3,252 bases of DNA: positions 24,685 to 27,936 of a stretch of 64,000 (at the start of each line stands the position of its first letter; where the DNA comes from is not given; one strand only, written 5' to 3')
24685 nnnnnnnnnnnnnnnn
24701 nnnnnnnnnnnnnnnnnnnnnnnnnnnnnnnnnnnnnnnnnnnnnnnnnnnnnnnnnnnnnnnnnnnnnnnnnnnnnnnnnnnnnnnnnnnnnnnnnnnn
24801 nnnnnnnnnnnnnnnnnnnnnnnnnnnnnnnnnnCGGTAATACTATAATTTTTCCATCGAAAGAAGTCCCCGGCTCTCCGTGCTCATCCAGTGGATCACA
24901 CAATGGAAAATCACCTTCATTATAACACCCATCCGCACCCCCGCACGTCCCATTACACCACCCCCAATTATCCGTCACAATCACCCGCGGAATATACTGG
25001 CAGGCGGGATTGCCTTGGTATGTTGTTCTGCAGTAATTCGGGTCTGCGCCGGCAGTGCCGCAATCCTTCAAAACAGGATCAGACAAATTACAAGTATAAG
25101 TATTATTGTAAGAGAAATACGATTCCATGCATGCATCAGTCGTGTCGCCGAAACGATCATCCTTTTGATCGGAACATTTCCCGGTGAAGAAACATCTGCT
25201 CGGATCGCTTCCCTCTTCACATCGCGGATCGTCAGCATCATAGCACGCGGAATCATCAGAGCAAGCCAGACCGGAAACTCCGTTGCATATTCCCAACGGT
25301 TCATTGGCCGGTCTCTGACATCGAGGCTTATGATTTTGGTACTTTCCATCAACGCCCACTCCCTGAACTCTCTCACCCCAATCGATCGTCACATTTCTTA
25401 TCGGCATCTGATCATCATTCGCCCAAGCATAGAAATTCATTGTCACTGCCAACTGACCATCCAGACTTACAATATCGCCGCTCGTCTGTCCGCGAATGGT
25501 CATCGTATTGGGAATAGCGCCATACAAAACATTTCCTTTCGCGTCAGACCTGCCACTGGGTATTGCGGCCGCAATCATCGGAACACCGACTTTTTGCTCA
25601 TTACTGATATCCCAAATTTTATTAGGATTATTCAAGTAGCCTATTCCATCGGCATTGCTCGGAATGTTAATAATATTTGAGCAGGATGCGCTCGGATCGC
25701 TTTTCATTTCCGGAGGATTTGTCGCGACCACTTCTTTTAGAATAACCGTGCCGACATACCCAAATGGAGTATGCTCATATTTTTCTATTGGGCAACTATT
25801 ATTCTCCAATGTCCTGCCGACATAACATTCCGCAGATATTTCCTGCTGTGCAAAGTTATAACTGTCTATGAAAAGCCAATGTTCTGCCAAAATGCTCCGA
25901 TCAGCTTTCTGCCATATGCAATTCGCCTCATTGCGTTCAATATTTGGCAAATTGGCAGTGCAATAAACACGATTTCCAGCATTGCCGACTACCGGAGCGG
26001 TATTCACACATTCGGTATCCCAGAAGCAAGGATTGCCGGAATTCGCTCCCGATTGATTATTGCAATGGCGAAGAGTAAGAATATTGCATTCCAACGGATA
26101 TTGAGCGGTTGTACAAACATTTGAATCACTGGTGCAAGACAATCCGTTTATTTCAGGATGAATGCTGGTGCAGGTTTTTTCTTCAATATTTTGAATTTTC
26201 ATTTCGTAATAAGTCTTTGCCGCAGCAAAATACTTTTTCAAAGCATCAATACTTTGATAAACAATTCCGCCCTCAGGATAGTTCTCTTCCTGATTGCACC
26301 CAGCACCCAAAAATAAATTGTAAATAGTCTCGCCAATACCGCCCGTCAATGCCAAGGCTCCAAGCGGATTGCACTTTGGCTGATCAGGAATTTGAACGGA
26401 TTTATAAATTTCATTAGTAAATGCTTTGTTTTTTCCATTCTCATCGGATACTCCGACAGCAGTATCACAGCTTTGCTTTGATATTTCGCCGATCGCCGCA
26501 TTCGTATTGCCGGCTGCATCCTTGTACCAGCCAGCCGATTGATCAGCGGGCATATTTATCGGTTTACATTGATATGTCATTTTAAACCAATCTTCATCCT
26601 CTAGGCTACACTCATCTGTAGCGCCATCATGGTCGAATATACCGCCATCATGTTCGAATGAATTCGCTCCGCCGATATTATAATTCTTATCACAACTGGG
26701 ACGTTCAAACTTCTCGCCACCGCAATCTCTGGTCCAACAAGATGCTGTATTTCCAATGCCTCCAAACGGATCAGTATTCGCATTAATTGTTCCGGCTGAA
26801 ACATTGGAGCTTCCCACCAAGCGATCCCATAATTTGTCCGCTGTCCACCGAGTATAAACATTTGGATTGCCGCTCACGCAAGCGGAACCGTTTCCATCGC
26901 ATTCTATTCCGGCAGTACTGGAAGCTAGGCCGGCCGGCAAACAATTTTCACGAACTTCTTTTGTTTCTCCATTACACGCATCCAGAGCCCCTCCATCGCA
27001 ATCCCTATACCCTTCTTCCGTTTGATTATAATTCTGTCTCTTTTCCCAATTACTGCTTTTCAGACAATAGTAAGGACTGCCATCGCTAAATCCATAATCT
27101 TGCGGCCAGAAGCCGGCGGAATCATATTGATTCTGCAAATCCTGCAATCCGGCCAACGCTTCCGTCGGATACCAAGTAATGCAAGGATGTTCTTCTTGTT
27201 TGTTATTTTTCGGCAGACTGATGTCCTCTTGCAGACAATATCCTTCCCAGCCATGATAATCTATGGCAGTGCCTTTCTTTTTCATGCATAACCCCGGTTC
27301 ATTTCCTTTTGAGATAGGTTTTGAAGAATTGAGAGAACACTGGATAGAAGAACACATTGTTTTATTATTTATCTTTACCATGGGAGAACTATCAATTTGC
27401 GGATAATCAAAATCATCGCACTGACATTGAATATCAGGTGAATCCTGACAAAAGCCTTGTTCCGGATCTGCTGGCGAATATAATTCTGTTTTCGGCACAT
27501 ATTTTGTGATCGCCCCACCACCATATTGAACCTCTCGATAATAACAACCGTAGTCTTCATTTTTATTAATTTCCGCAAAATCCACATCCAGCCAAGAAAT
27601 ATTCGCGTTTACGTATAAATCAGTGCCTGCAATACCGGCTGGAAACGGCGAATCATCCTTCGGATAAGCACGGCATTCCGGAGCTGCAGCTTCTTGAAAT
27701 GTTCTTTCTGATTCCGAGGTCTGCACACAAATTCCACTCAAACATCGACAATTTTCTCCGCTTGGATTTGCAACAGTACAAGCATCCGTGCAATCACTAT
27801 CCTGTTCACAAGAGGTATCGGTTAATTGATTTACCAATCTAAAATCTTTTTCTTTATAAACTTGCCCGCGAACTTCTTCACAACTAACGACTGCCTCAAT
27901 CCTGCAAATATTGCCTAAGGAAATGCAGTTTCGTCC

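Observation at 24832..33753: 2973-aa Cys-rich giant surface protein with CBM-like modules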

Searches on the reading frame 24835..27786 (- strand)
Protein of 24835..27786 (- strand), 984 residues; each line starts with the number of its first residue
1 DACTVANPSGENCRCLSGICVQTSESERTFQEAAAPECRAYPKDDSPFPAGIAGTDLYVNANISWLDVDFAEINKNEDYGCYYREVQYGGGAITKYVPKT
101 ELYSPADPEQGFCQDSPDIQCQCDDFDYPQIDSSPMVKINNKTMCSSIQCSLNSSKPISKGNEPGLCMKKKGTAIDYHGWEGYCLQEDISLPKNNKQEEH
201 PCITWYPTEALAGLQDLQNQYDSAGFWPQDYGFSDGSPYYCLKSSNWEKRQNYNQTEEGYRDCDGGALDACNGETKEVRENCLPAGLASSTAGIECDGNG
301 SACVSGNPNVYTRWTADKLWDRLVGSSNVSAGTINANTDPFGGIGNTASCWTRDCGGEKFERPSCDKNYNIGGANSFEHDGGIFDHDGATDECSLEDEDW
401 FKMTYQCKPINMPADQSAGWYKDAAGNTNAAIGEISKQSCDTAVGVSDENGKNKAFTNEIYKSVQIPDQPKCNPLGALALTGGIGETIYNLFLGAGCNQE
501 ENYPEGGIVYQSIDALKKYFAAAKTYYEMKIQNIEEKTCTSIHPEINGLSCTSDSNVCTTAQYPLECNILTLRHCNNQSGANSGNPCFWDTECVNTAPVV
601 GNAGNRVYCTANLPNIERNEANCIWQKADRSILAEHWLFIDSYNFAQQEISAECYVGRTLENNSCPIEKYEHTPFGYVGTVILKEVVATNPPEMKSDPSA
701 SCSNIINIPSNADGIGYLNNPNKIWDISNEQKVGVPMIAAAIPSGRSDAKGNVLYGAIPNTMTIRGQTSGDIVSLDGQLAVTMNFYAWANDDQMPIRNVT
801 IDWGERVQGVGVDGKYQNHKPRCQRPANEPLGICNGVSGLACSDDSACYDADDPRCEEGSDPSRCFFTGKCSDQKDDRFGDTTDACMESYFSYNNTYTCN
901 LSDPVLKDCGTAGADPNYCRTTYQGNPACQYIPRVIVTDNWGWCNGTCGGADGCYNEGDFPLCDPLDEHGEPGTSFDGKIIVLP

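Call 77: search_solved_structures(query=A4, max_evalue=1)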
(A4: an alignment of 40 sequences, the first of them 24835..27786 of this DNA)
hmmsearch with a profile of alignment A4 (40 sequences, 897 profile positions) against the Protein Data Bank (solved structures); distinct sequences matched with E-value up to 1: 0.

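Call 84: predict_structure(alignment_id=A5)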
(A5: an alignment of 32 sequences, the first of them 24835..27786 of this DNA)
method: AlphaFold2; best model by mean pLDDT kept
length: 984 residues; sequences in the alignment: 32
mean_pLDDT: 46.8   pTM: 0.42
mean pLDDT of the five models: 46.8, 44.7, 44.2, 44.2, 41.9
residues with pLDDT >= 90: 114; 70-90: 105; 50-70: 40; < 50: 725
segments of 3 or more residues with pLDDT < 50: 1-171, 173-197, 199-422, 424-426, 428-449, 451-729
pLDDT, mean of each block of 10 residues (from residue 1): 33 33 35 32 38 32 31 34 36 32 35 32 31 29 32 35 33 39 39 47 40 41 38 34 31 32 34 31 34 39 33 30 32 34 34 32 30 32 32 31 28 35 47 34 36 35 33 30 29 28 29 35 34 30 31 29 30 32 32 32 29 27 26 29 31 28 28 32 34 39 39 42 44 83 84 87 95 95 94 83 75 73 84 86 81 60 66 86 88 95 90 89 96 94 87 82 80 94 96
secondary structure, 60 per line:
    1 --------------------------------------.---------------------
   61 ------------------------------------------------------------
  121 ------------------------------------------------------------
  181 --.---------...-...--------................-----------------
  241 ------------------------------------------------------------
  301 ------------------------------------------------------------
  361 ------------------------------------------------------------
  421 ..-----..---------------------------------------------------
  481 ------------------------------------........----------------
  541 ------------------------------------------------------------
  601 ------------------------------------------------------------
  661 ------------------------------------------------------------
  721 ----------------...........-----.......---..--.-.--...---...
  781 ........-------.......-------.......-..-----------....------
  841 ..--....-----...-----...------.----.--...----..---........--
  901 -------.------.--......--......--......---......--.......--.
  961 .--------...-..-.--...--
elements in order (helices of 4 or more, strands of 3 or more residues): H208-223 H517-524 E737-747 E753-759 E772-774 E778-788 E796-802 E810-816 E831-834 H845-848 E891-898 E918-923 E926-931 E934-939 E943-948 E951-957 E970-972 E980-982

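Call 106: search_protein_families(library=pfam, alignment_id=A4, max_evalue=0.5)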
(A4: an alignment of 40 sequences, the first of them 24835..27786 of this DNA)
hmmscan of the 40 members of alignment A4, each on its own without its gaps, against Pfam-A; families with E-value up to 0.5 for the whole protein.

A. member 1, window:24835-27786:- (984 aa): 0 families

B. families by the number of members that match (of 40 scanned): 6 families
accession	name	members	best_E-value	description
PF24382.1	DUF7538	1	0.018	Family of unknown function (DUF7538)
PF23514.1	YhiY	1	0.023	YhiY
PF16302.10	DUF4944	1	0.069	Domain of unknown function (DUF4944)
PF03385.23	STELLO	1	0.093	STELLO glycosyltransferases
PF00515.34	TPR_1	1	0.16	Tetratricopeptide repeat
PF07719.23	TPR_2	1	0.35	Tetratricopeptide repeat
